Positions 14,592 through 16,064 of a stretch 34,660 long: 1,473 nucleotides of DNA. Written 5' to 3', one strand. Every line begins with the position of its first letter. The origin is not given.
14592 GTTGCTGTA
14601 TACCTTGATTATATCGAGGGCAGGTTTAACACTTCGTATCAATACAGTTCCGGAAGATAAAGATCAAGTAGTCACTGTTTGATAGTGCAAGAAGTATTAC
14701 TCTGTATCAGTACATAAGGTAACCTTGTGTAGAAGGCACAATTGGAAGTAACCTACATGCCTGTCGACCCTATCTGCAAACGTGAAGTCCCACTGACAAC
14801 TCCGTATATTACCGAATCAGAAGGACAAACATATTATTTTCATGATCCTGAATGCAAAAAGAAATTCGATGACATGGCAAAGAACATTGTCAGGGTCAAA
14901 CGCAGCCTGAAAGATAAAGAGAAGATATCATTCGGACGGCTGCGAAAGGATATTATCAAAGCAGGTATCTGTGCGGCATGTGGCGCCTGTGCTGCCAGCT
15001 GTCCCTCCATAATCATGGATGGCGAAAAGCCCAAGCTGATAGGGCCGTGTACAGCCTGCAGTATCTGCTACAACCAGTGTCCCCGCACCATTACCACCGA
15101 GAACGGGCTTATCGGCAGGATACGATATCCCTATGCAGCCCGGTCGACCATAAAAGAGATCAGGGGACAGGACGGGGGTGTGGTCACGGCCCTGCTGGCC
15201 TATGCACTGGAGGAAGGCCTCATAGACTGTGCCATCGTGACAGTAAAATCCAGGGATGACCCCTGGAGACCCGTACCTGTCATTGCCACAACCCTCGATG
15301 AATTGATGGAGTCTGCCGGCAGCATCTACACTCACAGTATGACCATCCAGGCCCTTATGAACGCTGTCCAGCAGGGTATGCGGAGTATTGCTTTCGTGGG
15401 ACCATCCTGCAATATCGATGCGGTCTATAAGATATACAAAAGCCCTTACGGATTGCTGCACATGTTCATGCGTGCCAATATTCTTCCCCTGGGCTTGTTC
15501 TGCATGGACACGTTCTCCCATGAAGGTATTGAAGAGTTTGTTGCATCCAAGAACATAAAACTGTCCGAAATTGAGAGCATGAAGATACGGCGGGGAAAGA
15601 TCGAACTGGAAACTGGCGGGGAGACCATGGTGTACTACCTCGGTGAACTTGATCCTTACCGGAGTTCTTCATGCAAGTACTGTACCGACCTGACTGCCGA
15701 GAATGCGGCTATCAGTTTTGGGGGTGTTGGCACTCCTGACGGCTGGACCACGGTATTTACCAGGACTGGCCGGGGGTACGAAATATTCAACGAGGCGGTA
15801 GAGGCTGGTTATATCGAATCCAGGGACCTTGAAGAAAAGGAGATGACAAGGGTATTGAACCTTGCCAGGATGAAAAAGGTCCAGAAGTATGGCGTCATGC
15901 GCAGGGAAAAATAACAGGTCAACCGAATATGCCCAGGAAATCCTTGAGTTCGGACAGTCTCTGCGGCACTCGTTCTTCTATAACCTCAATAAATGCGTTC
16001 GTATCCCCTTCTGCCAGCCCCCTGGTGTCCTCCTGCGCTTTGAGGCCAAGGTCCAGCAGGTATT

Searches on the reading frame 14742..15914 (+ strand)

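Call 10: search_protein_families(library=pfam, proteins=[window:14742-15914:+], max_evalue=0.001)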
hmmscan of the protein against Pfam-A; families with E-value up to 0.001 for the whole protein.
window:14742-15914:+ (390 aa): 5 families
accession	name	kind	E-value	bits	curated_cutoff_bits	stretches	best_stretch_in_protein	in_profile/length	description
PF04432.18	FrhB_FdhB_C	-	2.3e-37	128.6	23.3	1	214-365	2-149/150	Coenzyme F420 hydrogenase/dehydrogenase, beta subunit C terminus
PF04422.18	FrhB_FdhB_N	-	1e-27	96.5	22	1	131-205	2-77/78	Coenzyme F420 hydrogenase/dehydrogenase, beta subunit N-term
PF12838.12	Fer4_7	-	9.3e-06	26.5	27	0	71-89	32-50/52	4Fe-4S dicluster domain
PF04945.19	YHS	-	1.2e-05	25.6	30.3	1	9-44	3-38/47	YHS domain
PF13534.11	Fer4_17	-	0.00048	21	22.2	0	73-89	42-58/61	4Fe-4S dicluster domain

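Call 34: search_protein_families(library=ncbifam, proteins=[window:14742-15914:+], max_evalue=0.00001)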
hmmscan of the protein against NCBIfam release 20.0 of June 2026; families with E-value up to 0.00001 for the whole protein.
window:14742-15914:+ (390 aa): 6 families
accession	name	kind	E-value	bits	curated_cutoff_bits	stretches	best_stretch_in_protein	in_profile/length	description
NF006807.0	PRK09325.1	subfamily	1.2e-67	227.9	269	1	128-381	8-266/283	coenzyme F420-reducing hydrogenase subunit beta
TIGR03289.1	frhB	equivalog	2.6e-59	200.5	331.5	1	131-380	8-264/275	coenzyme F420 hydrogenase subunit beta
NF040616.1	F420_dehyd_FpoF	exception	3e-38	131.7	475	1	70-380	6-319/337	F420H2 dehydrogenase subunit FpoF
NF006808.0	PRK09326.1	equivalog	1.5e-37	129.3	444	1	70-380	7-320/341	F420H2 dehydrogenase subunit F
TIGR03294.1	FrhG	equivalog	6.3e-08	32.6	245.5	1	67-120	166-222/228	coenzyme F420 hydrogenase subunit gamma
NF038196.1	ferrodoxin_EFR1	subfamily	6.3e-06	26.4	75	0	62-118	171-230/242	EFR1 family ferrodoxin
